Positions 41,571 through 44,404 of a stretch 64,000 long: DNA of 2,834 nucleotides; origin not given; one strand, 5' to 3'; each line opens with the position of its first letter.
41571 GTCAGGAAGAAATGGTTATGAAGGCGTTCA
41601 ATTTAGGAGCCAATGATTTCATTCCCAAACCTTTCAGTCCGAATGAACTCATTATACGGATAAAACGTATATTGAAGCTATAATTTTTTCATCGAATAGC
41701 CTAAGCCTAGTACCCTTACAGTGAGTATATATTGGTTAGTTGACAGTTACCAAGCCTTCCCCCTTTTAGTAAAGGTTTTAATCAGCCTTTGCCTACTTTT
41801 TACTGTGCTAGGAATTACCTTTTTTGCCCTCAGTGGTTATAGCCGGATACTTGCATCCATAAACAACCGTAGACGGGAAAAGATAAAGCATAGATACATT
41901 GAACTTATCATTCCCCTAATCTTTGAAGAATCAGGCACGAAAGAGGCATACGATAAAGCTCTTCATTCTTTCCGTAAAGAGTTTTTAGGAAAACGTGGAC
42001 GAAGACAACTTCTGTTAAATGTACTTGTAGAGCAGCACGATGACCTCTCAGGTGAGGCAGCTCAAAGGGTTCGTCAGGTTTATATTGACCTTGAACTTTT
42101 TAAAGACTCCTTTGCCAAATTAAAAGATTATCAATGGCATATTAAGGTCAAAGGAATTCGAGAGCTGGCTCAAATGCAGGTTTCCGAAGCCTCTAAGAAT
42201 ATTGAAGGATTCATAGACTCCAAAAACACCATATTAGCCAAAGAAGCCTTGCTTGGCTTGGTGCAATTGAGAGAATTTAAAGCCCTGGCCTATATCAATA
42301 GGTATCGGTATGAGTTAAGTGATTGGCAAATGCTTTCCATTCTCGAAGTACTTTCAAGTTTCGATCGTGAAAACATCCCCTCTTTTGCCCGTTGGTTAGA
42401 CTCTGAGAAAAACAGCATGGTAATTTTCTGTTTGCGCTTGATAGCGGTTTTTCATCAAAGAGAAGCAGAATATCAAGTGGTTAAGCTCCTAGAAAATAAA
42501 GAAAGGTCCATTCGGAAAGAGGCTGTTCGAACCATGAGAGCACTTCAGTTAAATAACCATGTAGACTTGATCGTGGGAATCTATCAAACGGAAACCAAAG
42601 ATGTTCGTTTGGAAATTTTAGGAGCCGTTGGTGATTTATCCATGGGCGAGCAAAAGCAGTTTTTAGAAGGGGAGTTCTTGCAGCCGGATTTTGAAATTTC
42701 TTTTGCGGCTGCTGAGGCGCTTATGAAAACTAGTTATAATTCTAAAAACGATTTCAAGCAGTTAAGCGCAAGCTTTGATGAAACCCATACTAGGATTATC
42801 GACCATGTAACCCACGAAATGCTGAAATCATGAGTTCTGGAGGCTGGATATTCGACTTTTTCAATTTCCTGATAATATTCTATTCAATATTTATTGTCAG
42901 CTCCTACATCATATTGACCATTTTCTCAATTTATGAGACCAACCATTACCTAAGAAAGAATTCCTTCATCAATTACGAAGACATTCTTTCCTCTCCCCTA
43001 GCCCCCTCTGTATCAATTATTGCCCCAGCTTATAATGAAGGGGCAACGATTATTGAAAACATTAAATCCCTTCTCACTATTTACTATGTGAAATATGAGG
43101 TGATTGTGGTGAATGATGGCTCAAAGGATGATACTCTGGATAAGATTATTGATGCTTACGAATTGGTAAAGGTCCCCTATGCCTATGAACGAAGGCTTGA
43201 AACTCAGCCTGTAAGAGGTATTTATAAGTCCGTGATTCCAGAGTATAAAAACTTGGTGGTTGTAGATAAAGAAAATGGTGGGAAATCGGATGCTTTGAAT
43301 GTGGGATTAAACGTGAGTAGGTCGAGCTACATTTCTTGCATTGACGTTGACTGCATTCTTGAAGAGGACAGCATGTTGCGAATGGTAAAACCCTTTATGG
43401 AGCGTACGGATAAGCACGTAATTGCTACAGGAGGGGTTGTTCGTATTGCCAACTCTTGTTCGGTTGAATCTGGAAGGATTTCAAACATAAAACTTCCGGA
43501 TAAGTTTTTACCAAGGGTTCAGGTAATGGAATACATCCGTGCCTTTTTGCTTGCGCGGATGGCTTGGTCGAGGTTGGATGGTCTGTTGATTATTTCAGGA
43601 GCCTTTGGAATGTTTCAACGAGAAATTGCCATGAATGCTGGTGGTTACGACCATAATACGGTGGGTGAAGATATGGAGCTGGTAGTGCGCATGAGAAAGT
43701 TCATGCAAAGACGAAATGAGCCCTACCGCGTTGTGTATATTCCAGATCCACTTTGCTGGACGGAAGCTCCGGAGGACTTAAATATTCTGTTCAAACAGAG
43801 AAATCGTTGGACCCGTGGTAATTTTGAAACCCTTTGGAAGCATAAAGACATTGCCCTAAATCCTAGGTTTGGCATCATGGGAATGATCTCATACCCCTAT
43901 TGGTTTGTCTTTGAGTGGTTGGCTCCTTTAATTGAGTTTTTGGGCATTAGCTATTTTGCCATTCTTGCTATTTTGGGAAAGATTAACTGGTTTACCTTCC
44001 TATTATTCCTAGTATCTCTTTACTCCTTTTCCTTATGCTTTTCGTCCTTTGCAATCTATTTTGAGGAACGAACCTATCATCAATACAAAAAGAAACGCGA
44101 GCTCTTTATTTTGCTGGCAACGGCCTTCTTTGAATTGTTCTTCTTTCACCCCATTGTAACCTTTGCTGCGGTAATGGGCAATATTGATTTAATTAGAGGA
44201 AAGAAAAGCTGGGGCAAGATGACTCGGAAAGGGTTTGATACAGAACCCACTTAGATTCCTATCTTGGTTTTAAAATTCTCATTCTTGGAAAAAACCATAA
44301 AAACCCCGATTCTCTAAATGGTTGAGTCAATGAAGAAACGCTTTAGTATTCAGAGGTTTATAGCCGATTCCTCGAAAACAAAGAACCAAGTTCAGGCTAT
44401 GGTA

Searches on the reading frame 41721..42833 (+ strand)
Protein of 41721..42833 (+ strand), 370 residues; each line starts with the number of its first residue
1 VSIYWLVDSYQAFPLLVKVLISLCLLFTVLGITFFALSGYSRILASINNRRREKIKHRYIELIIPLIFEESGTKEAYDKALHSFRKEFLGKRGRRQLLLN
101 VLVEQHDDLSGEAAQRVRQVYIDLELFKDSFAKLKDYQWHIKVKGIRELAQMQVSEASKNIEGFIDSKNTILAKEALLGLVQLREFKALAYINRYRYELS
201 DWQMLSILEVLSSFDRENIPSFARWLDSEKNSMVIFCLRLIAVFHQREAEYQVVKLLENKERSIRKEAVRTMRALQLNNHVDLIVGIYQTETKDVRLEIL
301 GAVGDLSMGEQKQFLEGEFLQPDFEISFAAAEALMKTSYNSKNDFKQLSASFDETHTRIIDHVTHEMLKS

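Call 58: search_protein_families(library=pfam, proteins=[window:41721-42833:+], max_evalue=0.001)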
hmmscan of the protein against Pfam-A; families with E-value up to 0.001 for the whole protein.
window:41721-42833:+ (370 aa): 1 family
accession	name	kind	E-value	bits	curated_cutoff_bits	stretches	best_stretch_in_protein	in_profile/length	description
PF13646.12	HEAT_2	-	9.1e-08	32.7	27.7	0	236-298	19-82/88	HEAT repeats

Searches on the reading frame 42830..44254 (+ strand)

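Call 58: search_protein_families(library=pfam, proteins=[window:42830-44254:+], max_evalue=0.001)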
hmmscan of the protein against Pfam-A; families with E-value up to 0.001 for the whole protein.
window:42830-44254:+ (474 aa): 5 families
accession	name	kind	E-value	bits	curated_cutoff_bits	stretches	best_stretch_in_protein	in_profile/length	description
PF00535.33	Glycos_transf_2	-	5.3e-21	75.7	23.3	2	62-110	1-48/168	Glycosyl transferase family 2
PF13641.12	Glyco_tranf_2_3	-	8.8e-21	75.4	27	1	143-330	63-230/230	Glycosyltransferase like family 2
PF13632.12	Glyco_trans_2_3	-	3.6e-13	50.2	27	1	168-382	2-192/198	Glycosyl transferase family group 2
PF03142.21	Chitin_synth_2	-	6.5e-08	32.1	27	1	290-333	333-376/527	Chitin synthase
PF10111.15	Glyco_tranf_2_2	-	1.6e-07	31.6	27.3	0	149-293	66-204/276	Glycosyltransferase like family 2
